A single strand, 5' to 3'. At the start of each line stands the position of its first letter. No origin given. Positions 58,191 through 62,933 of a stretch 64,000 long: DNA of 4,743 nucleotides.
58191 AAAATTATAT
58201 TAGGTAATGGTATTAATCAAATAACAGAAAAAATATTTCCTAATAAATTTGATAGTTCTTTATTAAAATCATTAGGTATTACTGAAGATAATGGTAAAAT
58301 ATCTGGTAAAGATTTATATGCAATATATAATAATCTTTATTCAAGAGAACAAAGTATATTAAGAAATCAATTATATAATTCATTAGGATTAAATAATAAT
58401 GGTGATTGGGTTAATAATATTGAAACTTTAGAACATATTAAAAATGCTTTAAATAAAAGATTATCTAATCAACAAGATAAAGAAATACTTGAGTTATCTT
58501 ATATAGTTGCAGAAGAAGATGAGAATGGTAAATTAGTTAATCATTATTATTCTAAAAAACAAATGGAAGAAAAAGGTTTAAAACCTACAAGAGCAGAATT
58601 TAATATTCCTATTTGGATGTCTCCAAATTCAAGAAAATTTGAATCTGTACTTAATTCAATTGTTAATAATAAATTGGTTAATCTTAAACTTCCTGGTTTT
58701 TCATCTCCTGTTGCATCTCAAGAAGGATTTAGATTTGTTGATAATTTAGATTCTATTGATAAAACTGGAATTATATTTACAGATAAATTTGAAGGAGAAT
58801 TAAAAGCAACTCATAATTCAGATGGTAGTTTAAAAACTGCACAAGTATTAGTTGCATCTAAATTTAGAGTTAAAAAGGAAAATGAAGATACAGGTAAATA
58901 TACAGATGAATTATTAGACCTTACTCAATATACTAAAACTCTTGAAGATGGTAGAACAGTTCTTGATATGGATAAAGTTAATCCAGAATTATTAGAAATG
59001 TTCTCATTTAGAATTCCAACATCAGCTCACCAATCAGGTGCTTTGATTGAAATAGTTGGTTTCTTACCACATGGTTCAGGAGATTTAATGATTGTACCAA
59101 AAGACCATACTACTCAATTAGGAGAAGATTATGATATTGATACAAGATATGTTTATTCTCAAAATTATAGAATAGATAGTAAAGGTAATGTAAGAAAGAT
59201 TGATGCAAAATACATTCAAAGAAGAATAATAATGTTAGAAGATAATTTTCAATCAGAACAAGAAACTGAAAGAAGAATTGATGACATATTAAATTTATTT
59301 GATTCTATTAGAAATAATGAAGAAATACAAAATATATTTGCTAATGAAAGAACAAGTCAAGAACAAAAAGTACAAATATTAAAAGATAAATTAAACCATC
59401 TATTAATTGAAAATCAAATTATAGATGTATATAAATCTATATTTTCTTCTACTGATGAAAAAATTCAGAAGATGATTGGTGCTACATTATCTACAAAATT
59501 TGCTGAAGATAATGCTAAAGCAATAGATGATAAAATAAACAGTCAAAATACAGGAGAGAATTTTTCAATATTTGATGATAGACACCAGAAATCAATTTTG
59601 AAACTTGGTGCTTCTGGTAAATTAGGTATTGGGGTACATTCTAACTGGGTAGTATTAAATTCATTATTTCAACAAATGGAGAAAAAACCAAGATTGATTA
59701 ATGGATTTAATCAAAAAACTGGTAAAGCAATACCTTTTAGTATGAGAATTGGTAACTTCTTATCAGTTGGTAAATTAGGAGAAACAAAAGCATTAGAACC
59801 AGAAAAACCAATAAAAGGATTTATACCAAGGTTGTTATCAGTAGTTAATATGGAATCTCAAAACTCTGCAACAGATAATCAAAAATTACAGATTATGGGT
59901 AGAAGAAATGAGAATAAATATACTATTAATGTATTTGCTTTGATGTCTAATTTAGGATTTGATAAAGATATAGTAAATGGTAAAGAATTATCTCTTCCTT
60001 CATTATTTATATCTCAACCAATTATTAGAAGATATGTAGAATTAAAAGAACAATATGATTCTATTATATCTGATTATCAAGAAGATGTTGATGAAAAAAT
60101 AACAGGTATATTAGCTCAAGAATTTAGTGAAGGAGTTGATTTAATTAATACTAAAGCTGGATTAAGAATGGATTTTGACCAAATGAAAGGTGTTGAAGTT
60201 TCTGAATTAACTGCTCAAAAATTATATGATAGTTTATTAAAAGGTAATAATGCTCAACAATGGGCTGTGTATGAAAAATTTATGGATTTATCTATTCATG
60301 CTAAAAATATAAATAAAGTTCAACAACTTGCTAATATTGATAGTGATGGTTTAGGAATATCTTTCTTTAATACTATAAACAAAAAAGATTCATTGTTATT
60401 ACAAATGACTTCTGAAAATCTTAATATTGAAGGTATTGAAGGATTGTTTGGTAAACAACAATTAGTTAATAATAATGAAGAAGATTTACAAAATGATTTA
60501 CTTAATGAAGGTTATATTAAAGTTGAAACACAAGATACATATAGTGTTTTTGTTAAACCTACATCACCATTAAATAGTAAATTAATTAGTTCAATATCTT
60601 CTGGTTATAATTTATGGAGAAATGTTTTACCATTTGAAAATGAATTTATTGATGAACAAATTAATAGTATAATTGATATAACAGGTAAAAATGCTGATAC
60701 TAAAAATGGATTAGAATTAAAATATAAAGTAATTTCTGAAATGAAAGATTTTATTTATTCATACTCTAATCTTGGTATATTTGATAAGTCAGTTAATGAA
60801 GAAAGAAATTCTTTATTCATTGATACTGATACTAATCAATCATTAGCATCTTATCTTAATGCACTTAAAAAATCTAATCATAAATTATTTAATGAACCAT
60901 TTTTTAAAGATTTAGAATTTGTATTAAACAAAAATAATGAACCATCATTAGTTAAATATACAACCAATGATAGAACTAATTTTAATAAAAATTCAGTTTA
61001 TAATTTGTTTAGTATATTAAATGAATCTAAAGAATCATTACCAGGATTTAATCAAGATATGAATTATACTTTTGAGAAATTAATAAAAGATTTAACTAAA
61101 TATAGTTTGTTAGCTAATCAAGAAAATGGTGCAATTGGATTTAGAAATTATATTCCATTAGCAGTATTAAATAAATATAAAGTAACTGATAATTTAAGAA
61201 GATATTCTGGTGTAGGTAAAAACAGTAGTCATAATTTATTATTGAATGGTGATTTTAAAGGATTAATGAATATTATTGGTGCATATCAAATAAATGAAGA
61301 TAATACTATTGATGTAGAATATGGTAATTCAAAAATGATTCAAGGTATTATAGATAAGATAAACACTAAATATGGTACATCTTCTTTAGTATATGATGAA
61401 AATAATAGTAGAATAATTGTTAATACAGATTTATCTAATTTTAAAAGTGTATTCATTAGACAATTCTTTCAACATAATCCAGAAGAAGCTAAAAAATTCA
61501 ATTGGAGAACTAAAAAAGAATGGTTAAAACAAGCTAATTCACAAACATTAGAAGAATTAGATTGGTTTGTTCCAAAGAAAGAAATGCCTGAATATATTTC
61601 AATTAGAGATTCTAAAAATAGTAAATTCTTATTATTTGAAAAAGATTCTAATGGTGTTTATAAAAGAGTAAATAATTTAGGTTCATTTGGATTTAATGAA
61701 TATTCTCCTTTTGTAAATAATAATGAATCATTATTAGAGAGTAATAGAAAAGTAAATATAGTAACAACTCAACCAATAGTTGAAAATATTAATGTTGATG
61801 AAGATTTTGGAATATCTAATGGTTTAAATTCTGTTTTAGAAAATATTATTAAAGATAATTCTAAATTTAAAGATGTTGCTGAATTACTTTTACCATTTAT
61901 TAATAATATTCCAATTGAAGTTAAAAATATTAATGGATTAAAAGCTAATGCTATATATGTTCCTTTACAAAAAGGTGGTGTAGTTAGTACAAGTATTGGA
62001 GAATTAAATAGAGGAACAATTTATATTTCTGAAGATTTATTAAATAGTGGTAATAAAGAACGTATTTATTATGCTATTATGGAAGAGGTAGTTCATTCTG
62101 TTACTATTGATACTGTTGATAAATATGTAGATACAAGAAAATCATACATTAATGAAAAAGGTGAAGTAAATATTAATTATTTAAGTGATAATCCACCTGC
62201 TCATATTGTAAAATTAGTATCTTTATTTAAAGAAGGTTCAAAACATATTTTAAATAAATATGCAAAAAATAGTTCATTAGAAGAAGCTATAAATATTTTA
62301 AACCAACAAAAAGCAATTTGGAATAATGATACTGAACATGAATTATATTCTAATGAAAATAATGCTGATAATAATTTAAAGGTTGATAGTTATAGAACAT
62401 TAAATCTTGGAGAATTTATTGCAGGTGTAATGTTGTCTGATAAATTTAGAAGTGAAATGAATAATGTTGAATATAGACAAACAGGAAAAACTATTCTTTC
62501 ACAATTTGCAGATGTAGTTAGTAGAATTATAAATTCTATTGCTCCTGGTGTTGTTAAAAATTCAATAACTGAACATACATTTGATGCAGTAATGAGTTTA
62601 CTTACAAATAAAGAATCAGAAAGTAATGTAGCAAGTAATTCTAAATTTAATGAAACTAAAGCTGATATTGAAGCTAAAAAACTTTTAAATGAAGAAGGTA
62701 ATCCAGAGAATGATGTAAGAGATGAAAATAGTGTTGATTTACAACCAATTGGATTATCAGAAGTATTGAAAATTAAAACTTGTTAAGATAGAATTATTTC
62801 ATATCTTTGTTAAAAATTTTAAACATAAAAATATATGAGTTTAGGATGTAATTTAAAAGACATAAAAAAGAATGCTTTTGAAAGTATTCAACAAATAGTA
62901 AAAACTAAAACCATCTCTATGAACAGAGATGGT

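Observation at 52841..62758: Repeated NDVRxxE...LQPIGL peptide in the giant protein, once at ~aa 1070-1092 and again at the extreme C-terminus: possible maturation-cleavage or targeting signals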

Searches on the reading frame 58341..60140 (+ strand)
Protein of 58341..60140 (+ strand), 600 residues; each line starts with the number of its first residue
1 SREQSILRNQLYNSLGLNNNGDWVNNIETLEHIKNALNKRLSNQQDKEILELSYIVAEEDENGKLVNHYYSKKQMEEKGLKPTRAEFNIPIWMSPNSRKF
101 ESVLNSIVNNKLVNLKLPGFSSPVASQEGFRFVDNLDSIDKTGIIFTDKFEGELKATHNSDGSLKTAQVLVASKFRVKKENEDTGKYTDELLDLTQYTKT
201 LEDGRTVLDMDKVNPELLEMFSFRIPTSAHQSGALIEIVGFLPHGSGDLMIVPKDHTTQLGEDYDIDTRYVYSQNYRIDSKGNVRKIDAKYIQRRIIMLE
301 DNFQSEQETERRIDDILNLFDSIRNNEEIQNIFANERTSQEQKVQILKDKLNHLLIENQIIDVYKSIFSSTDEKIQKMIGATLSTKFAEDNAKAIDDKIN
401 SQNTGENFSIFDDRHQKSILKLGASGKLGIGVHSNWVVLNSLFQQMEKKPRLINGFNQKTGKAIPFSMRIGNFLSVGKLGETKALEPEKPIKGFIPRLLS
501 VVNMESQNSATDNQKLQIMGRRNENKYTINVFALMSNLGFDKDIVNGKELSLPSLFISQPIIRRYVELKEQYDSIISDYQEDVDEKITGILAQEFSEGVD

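Call 20: search_dna_similar(query=window:58341-60140:+, collection=phages, mode=protein, max_rows=40, max_evalue=0.001)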
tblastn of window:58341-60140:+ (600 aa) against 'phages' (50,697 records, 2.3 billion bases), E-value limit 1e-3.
Records with a match: 121; places in all: 121; records where one place covers at least 80% of the query: 31.
Best place of each record, by identity: <60% 121.
By first word of the organism name: uncultured 36; Flavobacterium 29; Bacteroides 29; CrAssphage 7; Bacteriophage 6; Cellulophaga 2; Caudoviricetes 2; Dulem 2; crAssphage 2; IAS 2; and 4 more.
By host as written in the record: - 52; Bacteroides intestinalis DSM 108646 25; Flavobacterium psychrophilum 950106-1/1 12; Flavobacterium psychrophilum strain FPS-D10 3; Flavobacterium psychrophilum 020612-2/1 3; Bacteroides cellulosilyticus 3; Homo sapiens 3; Flavobacterium psychrophilum FPS-D15 2; and 13 more.
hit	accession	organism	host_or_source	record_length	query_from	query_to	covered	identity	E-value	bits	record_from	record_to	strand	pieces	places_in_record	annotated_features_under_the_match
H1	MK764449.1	Flavobacterium phage FPSV-S29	Flavobacterium psychrophilum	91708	86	596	85%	32.0%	1e-64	236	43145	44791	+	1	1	structural protein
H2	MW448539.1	Flavobacterium phage FPSV-D24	Flavobacterium psychrophilum strain ...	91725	86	596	85%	32.0%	1e-64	236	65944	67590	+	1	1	record has no annotation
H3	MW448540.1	Flavobacterium phage FPSV-D25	Flavobacterium psychrophilum strain ...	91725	86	596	85%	32.0%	1e-64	236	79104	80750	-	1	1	record has no annotation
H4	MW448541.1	Flavobacterium phage FPSV-D27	Flavobacterium psychrophilum strain ...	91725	86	596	85%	32.0%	1e-64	236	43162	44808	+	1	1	record has no annotation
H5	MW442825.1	Flavobacterium phage FPSV-D5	Flavobacterium psychrophilum FPS-D15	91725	86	596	85%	32.0%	1e-64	236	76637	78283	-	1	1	record has no annotation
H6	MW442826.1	Flavobacterium phage FPSV-D9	Flavobacterium psychrophilum FPS-D15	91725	86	596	85%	32.0%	1e-64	236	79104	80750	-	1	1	record has no annotation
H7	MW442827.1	Flavobacterium phage FPSV-D12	Flavobacterium psychrophilum FPS-D2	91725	86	596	85%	32.0%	1e-64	236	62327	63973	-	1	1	record has no annotation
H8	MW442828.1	Flavobacterium phage FPSV-D13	Flavobacterium psychrophilum FPS-D10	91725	86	596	85%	32.0%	1e-64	236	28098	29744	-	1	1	record has no annotation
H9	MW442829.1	Flavobacterium phage FPSV-D16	Flavobacterium psychrophilum FPS-D10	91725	86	596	85%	32.0%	1e-64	236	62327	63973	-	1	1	record has no annotation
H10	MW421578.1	Flavobacterium phage FPSV-D41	Flavobacterium psychrophilum strain ...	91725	86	596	85%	32.0%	1e-64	236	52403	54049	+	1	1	record has no annotation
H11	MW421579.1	Flavobacterium phage FPSV-D1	Flavobacterium psychrophilum strain ...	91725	86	596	85%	32.0%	1e-64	236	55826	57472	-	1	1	record has no annotation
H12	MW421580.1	Flavobacterium phage FPSV-D7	Flavobacterium psychrophilum strain ...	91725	86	596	85%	32.0%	1e-64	236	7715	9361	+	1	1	record has no annotation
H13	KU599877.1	Flavobacterium phage Fpv1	Flavobacterium psychrophilum 950106-1/1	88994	86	596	85%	32.0%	2e-64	236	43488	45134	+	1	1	structural protein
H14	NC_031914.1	Flavobacterium phage Fpv1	Flavobacterium psychrophilum 950106-1/1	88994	86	596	85%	32.0%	2e-64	236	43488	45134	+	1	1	virion structural protein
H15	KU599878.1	Flavobacterium phage Fpv2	Flavobacterium psychrophilum 950106-1/1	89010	86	596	85%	32.0%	2e-64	236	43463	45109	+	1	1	structural protein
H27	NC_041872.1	Flavobacterium phage FpV4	Flavobacterium psychrophilum 950106-1/1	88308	86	582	83%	32.3%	2e-64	235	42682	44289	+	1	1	virion structural protein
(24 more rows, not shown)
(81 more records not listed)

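Call 21: get_annotated_region(hit=H27, flank=14000)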
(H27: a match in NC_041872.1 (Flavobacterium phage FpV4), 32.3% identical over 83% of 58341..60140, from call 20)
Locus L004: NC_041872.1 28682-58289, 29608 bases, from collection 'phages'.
description: Flavobacterium phage FpV4, complete genome.
organism: Flavobacterium phage FpV4 (NCBI taxid 1740108)
taxonomy: Viruses; Duplodnaviria; Heunggongvirae; Uroviricota; Caudoviricetes; Fipvunavirus; Fipvunavirus Fpv4
host: Flavobacterium psychrophilum 950106-1/1; source: -; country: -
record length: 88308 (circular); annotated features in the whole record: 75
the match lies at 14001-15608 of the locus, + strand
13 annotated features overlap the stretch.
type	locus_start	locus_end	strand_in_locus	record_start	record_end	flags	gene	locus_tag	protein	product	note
CDS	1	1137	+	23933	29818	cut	-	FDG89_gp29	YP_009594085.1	virion structural protein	-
CDS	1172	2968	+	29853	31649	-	-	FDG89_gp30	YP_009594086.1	hypothetical protein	-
CDS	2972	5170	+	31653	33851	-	-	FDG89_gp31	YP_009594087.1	hypothetical protein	-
CDS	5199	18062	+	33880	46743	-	-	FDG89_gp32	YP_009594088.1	virion structural protein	-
CDS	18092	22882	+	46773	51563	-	-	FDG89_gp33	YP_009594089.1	hypothetical protein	-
CDS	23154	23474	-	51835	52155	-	-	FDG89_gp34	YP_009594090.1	hypothetical protein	-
CDS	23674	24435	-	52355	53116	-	-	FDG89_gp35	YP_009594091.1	hypothetical protein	-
CDS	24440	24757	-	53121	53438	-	-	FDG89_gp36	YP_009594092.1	hypothetical protein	-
CDS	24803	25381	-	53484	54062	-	-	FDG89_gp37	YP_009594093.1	MazG-like pyrophosphatase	-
CDS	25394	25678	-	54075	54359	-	-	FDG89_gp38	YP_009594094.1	hypothetical protein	-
CDS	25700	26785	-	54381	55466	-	-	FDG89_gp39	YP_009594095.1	thymidylate synthase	-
CDS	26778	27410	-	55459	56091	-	-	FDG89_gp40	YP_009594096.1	HNH endonuclease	-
CDS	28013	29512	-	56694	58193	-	-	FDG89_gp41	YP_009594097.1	DNA helicase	-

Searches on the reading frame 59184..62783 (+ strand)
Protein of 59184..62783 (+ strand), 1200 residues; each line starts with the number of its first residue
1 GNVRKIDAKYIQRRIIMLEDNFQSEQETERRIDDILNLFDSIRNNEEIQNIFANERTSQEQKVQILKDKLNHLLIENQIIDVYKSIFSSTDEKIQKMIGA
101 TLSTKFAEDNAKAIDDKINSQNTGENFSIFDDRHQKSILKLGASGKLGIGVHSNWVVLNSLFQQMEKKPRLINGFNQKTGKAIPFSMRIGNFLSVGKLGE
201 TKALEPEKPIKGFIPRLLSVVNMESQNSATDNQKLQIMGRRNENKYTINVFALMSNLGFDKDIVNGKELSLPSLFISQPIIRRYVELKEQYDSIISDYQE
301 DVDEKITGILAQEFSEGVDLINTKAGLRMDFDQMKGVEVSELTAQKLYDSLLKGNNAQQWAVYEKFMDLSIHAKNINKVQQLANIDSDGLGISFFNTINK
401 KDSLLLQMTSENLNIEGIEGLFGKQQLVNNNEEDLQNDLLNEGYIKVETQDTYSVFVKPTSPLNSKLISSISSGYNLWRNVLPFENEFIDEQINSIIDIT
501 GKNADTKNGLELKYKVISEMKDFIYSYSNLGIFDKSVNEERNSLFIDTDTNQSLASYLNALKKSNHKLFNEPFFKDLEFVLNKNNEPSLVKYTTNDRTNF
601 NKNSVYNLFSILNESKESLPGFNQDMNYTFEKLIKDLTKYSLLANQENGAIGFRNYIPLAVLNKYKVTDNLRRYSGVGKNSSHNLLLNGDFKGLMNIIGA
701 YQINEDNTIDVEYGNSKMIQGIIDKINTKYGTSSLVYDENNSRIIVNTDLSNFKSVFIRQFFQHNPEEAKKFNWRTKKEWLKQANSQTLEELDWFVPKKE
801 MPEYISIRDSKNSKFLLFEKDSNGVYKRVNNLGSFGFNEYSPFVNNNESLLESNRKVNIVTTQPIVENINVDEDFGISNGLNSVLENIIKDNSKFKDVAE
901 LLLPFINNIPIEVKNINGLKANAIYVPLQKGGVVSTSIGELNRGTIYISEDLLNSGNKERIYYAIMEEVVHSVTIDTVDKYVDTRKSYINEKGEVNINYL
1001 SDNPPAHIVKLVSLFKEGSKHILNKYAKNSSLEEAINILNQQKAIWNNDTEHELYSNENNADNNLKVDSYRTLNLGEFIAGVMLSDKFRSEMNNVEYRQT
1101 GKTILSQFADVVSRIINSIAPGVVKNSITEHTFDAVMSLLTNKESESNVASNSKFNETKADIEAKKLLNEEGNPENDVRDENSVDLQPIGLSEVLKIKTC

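Call 40: search_protein_representatives(protein=window:59184-62783:+)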
Query: 1200 residues. Proteins with E-value up to 0.001 (for the whole library): 364; up to 1e-10: 318; up to 1e-30: 250. The best 150 are listed.
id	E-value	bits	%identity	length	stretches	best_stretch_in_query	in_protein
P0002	0.0e+00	1375.6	59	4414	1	2-1170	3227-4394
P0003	0.0e+00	1039.6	49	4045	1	1-1173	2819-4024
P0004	8.6e-238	809.0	42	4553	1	1-1175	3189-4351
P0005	9.0e-233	792.4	43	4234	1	7-1170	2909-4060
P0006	3.0e-231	787.3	45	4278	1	46-1188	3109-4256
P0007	2.6e-222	757.7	42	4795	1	60-1173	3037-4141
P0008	5.8e-213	726.8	45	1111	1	94-1182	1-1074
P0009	1.7e-198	678.9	40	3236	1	11-1171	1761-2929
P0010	3.6e-196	671.2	42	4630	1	15-1171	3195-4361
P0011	4.3e-168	578.2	37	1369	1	47-1163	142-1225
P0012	1.3e-158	546.8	37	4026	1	49-1158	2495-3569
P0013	2.9e-150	519.2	36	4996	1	12-1193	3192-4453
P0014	2.0e-145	503.1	35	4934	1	31-1177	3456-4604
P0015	2.8e-144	499.3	36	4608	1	6-1142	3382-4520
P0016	1.9e-142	493.3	36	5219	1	56-1168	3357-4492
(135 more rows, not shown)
